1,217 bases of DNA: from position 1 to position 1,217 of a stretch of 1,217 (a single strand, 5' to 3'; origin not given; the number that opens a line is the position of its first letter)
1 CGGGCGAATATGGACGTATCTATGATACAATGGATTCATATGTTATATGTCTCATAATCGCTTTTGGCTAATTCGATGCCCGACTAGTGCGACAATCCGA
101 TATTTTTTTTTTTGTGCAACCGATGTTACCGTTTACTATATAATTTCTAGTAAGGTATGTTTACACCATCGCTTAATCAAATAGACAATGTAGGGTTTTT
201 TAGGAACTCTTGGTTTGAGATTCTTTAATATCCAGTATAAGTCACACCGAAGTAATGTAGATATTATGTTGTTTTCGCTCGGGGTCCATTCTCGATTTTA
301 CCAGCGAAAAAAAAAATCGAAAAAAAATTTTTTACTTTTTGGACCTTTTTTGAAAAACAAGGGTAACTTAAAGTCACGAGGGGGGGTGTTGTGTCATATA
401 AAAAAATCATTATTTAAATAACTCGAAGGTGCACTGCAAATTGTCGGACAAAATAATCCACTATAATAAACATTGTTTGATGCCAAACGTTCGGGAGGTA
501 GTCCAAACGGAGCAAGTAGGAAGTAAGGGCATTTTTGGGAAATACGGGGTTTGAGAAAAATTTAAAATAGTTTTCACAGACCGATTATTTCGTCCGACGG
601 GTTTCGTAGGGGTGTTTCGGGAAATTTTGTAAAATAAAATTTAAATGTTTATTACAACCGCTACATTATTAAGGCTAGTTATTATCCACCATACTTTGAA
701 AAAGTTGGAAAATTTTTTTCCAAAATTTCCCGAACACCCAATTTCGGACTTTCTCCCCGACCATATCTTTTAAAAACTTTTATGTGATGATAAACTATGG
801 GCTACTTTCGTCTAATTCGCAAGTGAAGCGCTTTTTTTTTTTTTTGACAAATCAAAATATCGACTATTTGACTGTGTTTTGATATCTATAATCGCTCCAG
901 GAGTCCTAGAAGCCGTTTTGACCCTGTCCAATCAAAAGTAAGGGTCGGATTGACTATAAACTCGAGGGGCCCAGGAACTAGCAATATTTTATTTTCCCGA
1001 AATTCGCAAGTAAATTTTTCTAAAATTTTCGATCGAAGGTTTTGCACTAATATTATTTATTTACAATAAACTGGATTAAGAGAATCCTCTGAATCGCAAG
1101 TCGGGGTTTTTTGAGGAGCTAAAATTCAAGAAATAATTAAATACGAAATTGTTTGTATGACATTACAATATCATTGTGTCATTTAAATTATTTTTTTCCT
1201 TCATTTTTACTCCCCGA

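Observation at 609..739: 131-bp foldback element: ~20-bp inverted-repeat arms around a 91-bp AT-rich loop, with 'tttcg' on both flanks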

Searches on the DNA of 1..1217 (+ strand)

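Call 7: search_rna_families(source=window, threshold=evalue, max_evalue=10)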
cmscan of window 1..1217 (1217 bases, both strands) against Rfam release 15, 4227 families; matches with E-value up to 10: 10.
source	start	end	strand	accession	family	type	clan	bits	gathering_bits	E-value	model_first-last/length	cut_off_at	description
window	610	739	+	RF04205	MIR2606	Gene; miRNA;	-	23.8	139.7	0.83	22-144/165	no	MIR2606 microRNA precursor family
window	608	742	+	RF04174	MIR4208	Gene; miRNA;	-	23.6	140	0.68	1-191/191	no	MIR4208 microRNA precursor family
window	610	739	-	RF04205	MIR2606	Gene; miRNA;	-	22.9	139.7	1.3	22-144/165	no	MIR2606 microRNA precursor family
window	988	1083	-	RF00199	SL2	Gene;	CL00020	19.9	41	4.2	1-110/110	no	SL2 RNA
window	607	741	-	RF03926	MIR1435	Gene; miRNA;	-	19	94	7.9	1-186/186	no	MIR1435 microRNA precursor family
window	253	404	-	RF03532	SQ2397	Cis-reg;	-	18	100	2.1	1-243/243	no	Cis-regulator of HTH transcription factor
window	1081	1139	+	RF03136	S10-Clostridia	Cis-reg; leader;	-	17.8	35.1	0.77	1-81/81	no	S10-Clostridia ribosomal protein leader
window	927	1063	-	RF01459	rliE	Gene; sRNA;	-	17.3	90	5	1-222/222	no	Listeria sRNA rliE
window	608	741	-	RF04156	MIR2670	Gene; miRNA;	-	16.3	117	1.3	1-200/200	no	MIR2670 microRNA precursor family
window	610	739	-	RF04127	MIR8007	Gene; miRNA;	-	16.2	195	3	39-187/226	no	MIR8007 microRNA precursor family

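Call 17: search_dna_similar(query=window:1-1217:+, collection=phages, mode=distant, max_evalue=0.01)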
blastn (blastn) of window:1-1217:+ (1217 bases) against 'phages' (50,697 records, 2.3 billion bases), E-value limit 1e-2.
No match.

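Call 18: search_dna_similar(query=window:1-1217:+, collection=plasmids, mode=distant, max_evalue=0.01)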
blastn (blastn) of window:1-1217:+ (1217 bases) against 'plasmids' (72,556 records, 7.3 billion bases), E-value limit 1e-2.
No match.

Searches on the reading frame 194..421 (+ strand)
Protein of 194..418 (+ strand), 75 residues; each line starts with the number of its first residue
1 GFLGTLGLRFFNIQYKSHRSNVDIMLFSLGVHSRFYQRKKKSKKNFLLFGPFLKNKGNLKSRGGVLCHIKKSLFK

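Call 16: find_encoding_contigs(protein=window:215-421:+, flank=10000)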
Protein window:215-421:+ (68 aa): no gene with exactly this product is on record in the collection.

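Call 37: search_protein_families(library=pfam, max_evalue=1, proteins=[window:194-418:+])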
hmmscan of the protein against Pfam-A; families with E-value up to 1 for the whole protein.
seq(75 aa): 2 families
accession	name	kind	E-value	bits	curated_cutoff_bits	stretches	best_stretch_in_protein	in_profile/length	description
PF23281.1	DAAF9_N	-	0.0057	16.4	27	1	12-61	26-74/209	Dynein axonemal assembly factor 9 N-terminal domain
PF16211.10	Histone_H2A_C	-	0.2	11.9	20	1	61-73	13-25/35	C-terminus of histone H2A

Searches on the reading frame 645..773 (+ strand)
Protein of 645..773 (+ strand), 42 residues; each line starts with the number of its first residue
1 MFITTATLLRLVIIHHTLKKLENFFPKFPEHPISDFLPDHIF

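Call 15: find_encoding_contigs(protein=window:645-773:+, flank=10000)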
Protein window:645-773:+ (42 aa): no gene with exactly this product is on record in the collection.
